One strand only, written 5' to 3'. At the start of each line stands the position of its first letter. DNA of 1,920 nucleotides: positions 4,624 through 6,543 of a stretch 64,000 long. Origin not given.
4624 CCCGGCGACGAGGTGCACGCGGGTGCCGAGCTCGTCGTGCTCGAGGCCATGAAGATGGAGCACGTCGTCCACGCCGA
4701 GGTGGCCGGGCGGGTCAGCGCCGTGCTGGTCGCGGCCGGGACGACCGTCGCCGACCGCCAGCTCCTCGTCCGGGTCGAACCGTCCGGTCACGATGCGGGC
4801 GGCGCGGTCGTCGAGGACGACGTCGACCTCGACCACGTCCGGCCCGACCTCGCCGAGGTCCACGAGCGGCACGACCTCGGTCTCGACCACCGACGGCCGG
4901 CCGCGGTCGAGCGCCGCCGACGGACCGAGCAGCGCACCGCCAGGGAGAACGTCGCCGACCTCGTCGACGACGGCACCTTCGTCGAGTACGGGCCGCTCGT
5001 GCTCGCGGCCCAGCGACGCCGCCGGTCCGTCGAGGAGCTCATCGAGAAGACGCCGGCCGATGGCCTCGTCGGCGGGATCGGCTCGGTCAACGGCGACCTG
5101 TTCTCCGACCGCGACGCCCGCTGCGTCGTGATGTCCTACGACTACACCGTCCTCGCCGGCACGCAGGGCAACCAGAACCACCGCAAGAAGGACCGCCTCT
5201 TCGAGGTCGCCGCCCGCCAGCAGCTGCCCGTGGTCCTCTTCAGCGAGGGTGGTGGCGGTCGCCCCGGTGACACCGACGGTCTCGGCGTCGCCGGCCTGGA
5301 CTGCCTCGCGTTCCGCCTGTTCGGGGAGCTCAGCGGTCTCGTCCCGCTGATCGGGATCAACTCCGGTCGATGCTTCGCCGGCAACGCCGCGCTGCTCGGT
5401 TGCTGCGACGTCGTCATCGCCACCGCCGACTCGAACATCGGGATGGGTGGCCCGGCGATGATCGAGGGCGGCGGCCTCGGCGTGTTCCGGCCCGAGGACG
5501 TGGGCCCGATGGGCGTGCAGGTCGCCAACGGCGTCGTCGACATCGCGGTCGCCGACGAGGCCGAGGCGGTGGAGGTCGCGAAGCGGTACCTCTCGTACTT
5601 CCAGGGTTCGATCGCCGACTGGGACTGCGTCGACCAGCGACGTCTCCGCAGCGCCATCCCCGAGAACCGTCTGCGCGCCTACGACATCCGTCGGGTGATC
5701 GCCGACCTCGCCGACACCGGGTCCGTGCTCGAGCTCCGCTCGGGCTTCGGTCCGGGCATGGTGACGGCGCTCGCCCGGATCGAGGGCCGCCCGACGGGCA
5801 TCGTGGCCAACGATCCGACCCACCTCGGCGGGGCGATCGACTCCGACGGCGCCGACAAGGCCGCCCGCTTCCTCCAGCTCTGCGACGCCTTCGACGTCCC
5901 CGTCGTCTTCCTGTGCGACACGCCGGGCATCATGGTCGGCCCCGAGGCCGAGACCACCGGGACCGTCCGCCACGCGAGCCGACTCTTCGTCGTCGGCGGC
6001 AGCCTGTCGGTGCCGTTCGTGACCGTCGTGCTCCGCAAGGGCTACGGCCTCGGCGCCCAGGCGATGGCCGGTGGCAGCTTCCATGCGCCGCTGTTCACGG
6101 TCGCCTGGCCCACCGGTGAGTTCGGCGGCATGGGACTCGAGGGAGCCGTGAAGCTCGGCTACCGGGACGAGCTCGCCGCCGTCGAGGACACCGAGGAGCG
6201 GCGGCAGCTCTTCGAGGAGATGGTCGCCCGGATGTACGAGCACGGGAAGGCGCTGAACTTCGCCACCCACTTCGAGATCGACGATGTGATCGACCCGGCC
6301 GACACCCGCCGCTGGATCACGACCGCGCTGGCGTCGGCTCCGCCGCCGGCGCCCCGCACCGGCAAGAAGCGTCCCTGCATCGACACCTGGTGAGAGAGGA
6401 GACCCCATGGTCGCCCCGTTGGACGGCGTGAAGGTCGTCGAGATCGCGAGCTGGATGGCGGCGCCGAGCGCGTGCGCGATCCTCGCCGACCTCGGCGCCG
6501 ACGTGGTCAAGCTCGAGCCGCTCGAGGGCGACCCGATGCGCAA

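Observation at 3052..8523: Single-polypeptide BC-BCCP-CT acyl-CoA carboxylase in an operon with a family-III CoA-transferase and an LLM oxidoreductase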

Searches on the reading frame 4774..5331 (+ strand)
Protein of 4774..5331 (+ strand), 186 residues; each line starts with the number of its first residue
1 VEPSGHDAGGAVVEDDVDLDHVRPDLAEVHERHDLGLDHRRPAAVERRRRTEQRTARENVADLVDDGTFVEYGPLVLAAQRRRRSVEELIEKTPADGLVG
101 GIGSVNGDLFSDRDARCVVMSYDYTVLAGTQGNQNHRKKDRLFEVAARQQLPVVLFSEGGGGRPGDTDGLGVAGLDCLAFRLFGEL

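Call 72: search_protein_representatives(protein=window:4774-5331:+)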
Query: 186 residues. Proteins with E-value up to 0.001 (for the whole library): 1842; up to 1e-10: 1015; up to 1e-30: 318. The best 150 are listed.
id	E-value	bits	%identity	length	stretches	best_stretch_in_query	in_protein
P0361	6.0e-77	274.1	68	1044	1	2-185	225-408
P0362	6.7e-73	260.9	74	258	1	7-185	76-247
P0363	2.4e-70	252.6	67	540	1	12-183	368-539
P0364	7.4e-70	250.9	64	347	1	14-186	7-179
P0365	2.8e-69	249.1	71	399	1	22-186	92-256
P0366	4.4e-67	241.9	63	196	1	14-180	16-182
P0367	9.5e-65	234.3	65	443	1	14-186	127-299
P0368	1.3e-64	233.9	63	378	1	11-184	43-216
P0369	1.6e-64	233.5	66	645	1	14-186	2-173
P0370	4.3e-64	232.1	69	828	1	7-186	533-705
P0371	6.8e-64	231.5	74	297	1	32-176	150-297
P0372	7.6e-64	231.3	73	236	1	40-185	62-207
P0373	1.5e-63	230.4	69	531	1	5-174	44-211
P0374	1.7e-63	230.2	62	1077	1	12-186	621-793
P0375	4.3e-63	228.9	63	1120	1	17-185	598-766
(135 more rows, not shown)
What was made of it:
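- Tried and rejected: The representative-library search with the LCC-specific linker and CT N-terminal segment (call 72) gave 318 clusters at E<=1e-30.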

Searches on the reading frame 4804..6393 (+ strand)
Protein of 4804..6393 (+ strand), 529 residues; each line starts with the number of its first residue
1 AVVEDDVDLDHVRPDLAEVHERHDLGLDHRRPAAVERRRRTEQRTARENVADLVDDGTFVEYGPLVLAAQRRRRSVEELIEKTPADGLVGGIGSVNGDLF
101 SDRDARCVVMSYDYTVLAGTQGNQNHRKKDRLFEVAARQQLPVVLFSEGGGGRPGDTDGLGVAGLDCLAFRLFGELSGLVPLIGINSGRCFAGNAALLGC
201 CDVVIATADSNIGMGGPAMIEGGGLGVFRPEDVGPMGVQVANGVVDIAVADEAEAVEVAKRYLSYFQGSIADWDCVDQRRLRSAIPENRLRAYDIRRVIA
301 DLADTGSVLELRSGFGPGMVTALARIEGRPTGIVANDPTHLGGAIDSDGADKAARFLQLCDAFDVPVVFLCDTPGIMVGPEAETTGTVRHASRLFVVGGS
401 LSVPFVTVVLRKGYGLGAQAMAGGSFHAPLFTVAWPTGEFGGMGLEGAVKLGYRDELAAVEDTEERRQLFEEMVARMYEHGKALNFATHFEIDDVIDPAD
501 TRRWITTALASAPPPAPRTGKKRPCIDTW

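Call 43: search_solved_structures(query=window:4804-6393:+, max_evalue=1e-10)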
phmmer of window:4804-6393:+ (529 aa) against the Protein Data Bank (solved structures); distinct sequences matched with E-value up to 1e-10: 42.
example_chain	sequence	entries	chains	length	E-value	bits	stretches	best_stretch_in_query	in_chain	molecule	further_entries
4rcn_A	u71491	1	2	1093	4.5e-205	685.6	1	7-507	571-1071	long-chain acyl-CoA carboxylase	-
5fif_A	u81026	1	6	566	6.6e-191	638.9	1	3-519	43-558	Carboxylase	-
1on3_A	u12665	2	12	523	8.7e-67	229.3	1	29-511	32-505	Methylmalonyl-CoA carboxyltransferase 12S subunit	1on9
1vrg_A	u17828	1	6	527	1.2e-64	222.2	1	31-512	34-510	propionyl-CoA carboxylase, beta subunit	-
1x0u_A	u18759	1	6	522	1.5e-60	208.7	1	41-509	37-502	hypothetical methylmalonyl-CoA decarboxylase alpha subunit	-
2a7s_A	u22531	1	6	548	6.9e-59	203.2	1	4-510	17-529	Probable propionyl-CoA carboxylase beta chain 5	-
5inf_A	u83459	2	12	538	2.9e-58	201.1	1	16-512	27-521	Carboxyl transferase | Putative carboxyl transferase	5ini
5ing_A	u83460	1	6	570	3.6e-58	200.8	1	16-512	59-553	Putative carboxyl transferase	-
2bzr_A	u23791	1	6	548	7e-58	199.9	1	4-510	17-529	PROPIONYL-COA CARBOXYLASE BETA CHAIN 5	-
8pn7_A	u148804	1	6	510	2.9e-57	197.9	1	30-510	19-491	Propionyl-CoA carboxylase beta chain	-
3ibb_A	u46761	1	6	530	3.2e-57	197.7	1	9-509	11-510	Propionyl-CoA carboxylase complex B subunit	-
3n6r_B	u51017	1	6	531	3.2e-57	197.7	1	38-512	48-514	Propionyl-CoA carboxylase, beta subunit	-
9j0c_A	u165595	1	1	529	3.6e-57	197.5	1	36-511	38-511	Acyl-CoA carboxylase subunit beta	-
8pn8_A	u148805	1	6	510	7e-57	196.6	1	31-510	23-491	Propionyl-CoA carboxylase beta chain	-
6ybq_A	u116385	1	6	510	7.5e-57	196.5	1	31-510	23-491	Propionyl-CoA carboxylase beta chain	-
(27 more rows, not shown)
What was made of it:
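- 4930..6333 (+): Carboxyltransferase domain (both 12S-type halves), residues 627-1094. The CT region (residues 585-1113) queried alone against PDB gives 686 bits to 4rcn, 639 bits to 5fif and 229 bits or less to all multi-subunit CTs (call 43).
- On Propionyl-/acetyl-CoA carboxylase beta subunit (PccB/AccD): PccB scores 196 bits and AccD5 203 bits, against 686 bits for LCC (call 43).
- The CT domain scores three times higher against the LCC and D. radiodurans single-chain carboxylases than against any PCC, ACC, MCC or 12S (call 43).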
